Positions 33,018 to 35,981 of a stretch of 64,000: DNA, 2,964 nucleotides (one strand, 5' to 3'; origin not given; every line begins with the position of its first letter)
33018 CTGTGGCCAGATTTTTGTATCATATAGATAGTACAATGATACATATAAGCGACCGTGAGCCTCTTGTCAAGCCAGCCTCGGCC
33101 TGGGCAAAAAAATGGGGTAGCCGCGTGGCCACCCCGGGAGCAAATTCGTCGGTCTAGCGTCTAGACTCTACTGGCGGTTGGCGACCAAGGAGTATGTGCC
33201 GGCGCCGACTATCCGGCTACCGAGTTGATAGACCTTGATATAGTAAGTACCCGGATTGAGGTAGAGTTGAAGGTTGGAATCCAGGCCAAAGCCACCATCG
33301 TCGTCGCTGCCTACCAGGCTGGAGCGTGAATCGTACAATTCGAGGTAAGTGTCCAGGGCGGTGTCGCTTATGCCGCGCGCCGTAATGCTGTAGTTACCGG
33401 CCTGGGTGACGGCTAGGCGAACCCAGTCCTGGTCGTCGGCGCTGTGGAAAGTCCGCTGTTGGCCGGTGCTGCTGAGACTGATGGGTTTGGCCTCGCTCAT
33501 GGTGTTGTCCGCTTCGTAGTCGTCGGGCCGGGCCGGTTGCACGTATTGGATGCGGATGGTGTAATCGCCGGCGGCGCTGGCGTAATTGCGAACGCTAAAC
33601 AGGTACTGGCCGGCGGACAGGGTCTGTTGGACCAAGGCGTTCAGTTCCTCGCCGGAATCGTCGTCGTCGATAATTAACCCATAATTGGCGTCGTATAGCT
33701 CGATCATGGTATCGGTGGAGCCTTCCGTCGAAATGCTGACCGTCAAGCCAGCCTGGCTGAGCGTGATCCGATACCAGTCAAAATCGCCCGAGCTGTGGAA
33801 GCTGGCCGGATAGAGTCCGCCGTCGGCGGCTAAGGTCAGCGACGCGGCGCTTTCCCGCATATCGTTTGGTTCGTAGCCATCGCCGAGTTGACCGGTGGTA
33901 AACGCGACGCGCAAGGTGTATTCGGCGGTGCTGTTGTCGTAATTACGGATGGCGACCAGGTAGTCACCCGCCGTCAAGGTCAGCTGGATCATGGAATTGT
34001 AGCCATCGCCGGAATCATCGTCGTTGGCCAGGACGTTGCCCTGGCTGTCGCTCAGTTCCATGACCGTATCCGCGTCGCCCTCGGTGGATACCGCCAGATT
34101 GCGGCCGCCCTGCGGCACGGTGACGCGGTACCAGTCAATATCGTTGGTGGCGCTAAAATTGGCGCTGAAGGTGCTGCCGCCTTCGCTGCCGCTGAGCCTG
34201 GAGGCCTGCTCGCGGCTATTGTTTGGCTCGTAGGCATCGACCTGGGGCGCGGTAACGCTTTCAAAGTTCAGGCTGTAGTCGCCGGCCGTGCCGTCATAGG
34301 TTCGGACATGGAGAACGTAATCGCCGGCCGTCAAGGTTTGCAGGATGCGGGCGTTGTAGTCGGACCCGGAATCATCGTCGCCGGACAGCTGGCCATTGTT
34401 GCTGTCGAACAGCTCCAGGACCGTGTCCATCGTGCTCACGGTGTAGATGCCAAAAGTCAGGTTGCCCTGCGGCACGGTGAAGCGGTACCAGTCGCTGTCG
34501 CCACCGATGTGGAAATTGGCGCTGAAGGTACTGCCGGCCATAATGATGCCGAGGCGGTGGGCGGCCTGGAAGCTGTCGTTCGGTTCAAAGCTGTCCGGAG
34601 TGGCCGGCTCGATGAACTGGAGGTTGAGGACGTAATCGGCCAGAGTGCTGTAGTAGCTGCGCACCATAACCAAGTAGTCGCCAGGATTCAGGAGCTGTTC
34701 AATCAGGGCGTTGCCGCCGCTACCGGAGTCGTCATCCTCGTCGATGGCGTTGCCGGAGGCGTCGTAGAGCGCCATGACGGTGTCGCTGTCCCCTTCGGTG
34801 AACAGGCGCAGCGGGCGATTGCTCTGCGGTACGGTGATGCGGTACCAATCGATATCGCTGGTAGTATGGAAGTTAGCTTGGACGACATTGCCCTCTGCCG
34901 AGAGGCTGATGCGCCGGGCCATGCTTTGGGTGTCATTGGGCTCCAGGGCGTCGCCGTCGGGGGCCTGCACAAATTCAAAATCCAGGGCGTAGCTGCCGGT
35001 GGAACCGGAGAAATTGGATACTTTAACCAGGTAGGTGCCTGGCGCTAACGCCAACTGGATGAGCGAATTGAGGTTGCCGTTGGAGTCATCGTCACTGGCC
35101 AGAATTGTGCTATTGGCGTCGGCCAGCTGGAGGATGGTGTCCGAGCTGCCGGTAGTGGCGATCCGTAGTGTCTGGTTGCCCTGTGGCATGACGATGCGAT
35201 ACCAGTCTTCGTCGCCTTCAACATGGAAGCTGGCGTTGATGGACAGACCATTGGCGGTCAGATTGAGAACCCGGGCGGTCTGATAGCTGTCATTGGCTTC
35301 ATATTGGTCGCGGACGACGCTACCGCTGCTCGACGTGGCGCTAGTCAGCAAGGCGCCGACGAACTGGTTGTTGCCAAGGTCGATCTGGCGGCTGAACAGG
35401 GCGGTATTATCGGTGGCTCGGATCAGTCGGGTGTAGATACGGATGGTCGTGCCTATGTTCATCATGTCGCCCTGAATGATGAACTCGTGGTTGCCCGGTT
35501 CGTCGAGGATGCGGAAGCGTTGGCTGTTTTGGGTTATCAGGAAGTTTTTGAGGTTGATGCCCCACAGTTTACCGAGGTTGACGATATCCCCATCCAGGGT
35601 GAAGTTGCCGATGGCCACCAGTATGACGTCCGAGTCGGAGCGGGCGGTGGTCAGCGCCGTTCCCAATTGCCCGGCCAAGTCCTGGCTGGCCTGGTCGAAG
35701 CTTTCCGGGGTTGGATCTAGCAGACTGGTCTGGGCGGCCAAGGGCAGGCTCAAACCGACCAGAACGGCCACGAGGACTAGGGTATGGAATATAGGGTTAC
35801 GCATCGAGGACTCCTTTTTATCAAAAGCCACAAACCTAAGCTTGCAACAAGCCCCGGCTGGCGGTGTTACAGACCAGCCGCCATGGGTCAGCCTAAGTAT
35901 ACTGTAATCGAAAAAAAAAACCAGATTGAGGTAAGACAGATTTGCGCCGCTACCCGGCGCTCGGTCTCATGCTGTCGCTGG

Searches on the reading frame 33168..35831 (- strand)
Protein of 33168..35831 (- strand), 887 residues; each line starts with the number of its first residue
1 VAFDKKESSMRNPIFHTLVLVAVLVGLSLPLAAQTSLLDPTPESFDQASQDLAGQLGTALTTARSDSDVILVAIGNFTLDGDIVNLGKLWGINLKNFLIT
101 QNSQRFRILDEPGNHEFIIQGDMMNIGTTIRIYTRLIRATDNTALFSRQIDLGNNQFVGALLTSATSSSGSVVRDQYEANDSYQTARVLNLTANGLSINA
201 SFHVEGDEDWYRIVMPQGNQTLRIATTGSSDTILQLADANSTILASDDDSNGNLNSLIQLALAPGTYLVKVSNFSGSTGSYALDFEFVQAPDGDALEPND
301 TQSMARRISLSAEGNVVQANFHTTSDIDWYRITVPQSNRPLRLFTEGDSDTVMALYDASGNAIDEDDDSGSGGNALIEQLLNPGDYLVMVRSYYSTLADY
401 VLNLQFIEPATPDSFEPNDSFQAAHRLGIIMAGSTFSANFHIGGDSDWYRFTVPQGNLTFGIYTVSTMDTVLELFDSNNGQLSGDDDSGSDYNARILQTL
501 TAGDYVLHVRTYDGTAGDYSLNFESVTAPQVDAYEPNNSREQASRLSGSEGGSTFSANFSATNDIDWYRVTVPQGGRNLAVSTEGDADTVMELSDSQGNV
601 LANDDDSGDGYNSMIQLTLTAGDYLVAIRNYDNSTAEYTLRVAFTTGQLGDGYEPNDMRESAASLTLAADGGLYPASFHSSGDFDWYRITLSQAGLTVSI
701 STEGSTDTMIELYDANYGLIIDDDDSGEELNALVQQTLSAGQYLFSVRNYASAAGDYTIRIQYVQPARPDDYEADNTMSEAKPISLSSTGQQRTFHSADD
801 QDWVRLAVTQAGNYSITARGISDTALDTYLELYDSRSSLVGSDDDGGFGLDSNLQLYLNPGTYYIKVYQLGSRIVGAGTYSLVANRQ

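Call 25: search_protein_families(library=pfam, proteins=[window:33168-35831:-], max_evalue=0.001)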
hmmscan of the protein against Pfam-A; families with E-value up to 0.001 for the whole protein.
window:33168-35831:- (887 aa): 1 family
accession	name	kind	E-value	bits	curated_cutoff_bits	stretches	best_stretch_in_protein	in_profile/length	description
PF04151.21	PPC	-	2e-43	147.5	25.9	6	565-629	2-69/70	Bacterial pre-peptidase C-terminal domain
